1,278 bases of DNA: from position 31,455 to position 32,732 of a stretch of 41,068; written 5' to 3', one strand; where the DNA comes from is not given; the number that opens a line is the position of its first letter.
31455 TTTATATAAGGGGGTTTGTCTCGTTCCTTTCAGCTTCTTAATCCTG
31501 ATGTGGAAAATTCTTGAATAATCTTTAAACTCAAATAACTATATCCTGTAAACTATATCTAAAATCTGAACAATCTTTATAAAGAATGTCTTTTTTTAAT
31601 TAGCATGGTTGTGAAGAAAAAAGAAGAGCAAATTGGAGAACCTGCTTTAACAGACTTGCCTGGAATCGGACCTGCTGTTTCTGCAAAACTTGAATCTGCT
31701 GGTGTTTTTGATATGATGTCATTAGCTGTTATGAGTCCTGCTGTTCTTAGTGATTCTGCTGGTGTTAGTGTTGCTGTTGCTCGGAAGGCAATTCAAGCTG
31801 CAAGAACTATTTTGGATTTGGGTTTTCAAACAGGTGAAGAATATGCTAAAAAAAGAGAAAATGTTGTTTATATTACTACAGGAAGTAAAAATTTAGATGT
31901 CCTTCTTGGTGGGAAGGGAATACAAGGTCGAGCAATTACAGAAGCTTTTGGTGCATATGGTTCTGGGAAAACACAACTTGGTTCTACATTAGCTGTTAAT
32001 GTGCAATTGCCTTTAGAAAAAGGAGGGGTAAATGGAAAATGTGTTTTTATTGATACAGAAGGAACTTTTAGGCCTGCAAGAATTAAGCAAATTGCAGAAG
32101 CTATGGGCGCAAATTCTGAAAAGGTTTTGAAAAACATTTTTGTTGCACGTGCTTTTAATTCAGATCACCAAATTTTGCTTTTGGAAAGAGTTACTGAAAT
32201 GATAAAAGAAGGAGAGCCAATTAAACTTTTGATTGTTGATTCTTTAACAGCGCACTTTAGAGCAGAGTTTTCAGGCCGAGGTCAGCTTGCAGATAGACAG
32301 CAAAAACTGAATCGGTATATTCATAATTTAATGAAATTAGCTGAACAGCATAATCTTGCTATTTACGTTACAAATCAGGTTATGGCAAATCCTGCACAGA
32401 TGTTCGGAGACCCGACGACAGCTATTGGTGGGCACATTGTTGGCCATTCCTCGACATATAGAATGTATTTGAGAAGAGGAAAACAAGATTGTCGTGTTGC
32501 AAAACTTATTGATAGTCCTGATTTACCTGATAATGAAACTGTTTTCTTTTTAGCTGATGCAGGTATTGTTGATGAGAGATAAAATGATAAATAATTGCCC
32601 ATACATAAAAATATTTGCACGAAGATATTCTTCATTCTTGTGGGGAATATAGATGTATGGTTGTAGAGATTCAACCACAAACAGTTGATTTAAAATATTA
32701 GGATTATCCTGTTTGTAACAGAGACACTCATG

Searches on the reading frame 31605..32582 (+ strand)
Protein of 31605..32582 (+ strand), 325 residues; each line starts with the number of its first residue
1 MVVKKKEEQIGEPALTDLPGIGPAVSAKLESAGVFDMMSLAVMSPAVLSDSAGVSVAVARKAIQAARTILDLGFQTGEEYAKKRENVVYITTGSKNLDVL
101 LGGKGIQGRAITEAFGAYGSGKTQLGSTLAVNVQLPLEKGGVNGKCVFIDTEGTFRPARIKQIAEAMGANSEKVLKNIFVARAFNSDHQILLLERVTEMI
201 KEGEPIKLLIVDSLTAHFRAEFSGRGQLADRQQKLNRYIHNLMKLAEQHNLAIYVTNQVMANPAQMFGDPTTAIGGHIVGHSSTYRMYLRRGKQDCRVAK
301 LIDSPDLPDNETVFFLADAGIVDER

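Call 12: search_protein_families(library=pfam, proteins=[window:31605-32582:+], max_evalue=0.01)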
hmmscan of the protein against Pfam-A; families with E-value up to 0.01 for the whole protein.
window:31605-32582:+ (325 aa): 6 families
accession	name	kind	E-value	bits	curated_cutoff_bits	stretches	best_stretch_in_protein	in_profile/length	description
PF08423.17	Rad51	-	9.8e-92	307.1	22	1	83-323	1-243/244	Rad51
PF00154.27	RecA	-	2.1e-15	57.3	27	1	82-294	25-223/262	recA bacterial DNA recombination protein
PF06745.19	ATPase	-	3.1e-06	27.2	26.6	1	91-218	2-132/231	KaiC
PF13481.12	AAA_25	-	4.3e-06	26.9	27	1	112-257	36-188/195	AAA domain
PF14520.12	HHH_5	-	4.5e-06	27.5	27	1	14-67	3-56/57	Helix-hairpin-helix domain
PF21999.2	IMS_HHH_1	-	0.0045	17.8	27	1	16-52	1-37/53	DNA polymerase-iota, thumb domain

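Call 50: find_encoding_contigs(protein=window:31605-32582:+, flank=3000, max_places=8)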
Protein window:31605-32582:+ (325 aa): no gene with exactly this product is on record in the collection.

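Call 51: find_related_loci(query=window:31605-32582:+, collection=metagenome_contigs, flank=1500)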
Query window:31605-32582:+ (325 aa) in metagenome_contigs; peptide patterns used: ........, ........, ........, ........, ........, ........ (x = any residue, [..] = any of these).
600 stretches matched a pattern (row limit reached: there are more); 459 encode a relative of the query (tblastn E <= 1e-3); the best 80 are kept; 80 distinct loci.
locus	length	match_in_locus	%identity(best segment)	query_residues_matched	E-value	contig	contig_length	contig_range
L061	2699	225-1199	100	1-325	0e+0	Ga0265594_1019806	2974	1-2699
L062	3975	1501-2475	97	1-325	0e+0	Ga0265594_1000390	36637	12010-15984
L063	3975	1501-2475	97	1-325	0e+0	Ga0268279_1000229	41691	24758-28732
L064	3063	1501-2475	97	1-325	0e+0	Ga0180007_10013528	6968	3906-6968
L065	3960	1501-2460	87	5-324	0e+0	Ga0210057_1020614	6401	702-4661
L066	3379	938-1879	85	11-324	0e+0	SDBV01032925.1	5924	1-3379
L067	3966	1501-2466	83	3-324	0e+0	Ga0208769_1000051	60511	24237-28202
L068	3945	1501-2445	86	11-324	0e+0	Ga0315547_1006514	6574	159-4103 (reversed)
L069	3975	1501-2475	83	1-324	0e+0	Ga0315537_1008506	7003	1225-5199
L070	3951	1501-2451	85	8-324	0e+0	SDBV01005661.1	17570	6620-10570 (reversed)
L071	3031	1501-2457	82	6-324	0e+0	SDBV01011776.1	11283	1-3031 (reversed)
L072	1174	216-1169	83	7-324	0e+0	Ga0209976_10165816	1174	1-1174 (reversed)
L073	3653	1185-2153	82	1-324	0e+0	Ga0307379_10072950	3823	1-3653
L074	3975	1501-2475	82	1-324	0e+0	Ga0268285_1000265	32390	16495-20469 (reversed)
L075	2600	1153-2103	84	5-324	0e+0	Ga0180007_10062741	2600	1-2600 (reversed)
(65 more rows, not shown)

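Call 56: find_related_loci(query=window:31605-32582:+, collection=genome_contigs, flank=1000)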
Query window:31605-32582:+ (325 aa) in genome_contigs; peptide patterns used: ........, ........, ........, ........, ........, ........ (x = any residue, [..] = any of these).
327 stretches matched a pattern; 220 encode a relative of the query (tblastn E <= 1e-3); the best 80 are kept; 80 distinct loci.
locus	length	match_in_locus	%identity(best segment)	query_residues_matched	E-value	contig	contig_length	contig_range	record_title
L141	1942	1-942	98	12-325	0e+0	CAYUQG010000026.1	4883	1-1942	MAG TPA_asm: Candidatus Woesearchaeota archaeon isolate SRP178699_co1_166 genome assembly, contig: NODE_26021_length_488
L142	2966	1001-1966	83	3-324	0e+0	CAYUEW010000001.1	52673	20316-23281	MAG TPA_asm: Candidatus Woesearchaeota archaeon isolate SRP104257_co1_113 genome assembly, contig: NODE_135_length_52673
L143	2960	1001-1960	83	4-323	0e+0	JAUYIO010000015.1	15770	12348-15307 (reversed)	MAG: Nanoarchaeota archaeon isolate C24_maxbin.320 C24_k141_19160, whole genome shotgun sequence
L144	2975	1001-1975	83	1-324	0e+0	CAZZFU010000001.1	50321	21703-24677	MAG TPA_asm: Candidatus Woesearchaeota archaeon isolate binchicken_co89_107 genome assembly, contig: NODE_827_length_503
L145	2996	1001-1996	82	1-324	0e+0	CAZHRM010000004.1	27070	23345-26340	MAG TPA_asm: Candidatus Woesearchaeota archaeon isolate SRP178699_co3_42 genome assembly, contig: NODE_509_length_27070_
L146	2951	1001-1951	84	8-324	0e+0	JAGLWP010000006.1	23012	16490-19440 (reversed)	MAG: Candidatus Pacearchaeota archaeon isolate RS_12_27 ZL285.bin.27.fa_6, whole genome shotgun sequence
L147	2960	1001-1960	84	3-324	0e+0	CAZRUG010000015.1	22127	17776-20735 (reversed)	MAG TPA_asm: Candidatus Woesearchaeota archaeon isolate SRP252850_co1_134 genome assembly, contig: NODE_4212_length_2212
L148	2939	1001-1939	85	12-324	0e+0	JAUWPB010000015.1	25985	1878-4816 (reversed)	MAG: Nanoarchaeota archaeon isolate CSMAG_2465 CSMAG_2465_k141_1253255_length_25985_cov_48.9591, whole genome shotgun se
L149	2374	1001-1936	85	13-324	0e+0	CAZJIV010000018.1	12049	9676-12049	MAG TPA_asm: Candidatus Woesearchaeota archaeon isolate binchicken_co150_352 genome assembly, contig: NODE_12545_length_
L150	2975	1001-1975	81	1-324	0e+0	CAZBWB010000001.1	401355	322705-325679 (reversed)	MAG TPA_asm: Candidatus Woesearchaeota archaeon isolate binchicken_co178_247 genome assembly, contig: NODE_25_length_401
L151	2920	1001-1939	86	13-324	0e+0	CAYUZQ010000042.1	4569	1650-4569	MAG TPA_asm: Candidatus Woesearchaeota archaeon isolate binchicken_co211_35 genome assembly, contig: NODE_16470_length_4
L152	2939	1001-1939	84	12-324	0e+0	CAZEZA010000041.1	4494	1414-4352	MAG TPA_asm: Candidatus Woesearchaeota archaeon isolate binchicken_co116_288 genome assembly, contig: NODE_25065_length_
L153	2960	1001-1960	81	3-324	0e+0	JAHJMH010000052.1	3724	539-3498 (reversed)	MAG: Nanoarchaeota archaeon isolate Old_saline.mb.30 Old_saline.mb.30_k141_754883, whole genome shotgun sequence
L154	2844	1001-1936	85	12-323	0e+0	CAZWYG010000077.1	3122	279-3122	MAG TPA_asm: Candidatus Woesearchaeota archaeon isolate binchicken_co150_740 genome assembly, contig: NODE_111773_length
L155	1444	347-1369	79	1-324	0e+0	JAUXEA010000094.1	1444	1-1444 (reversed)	MAG: Candidatus Aenigmatarchaeota archaeon isolate CSMAG_2865 CSMAG_2865_k119_708884_length_1444_cov_3.0000, whole genom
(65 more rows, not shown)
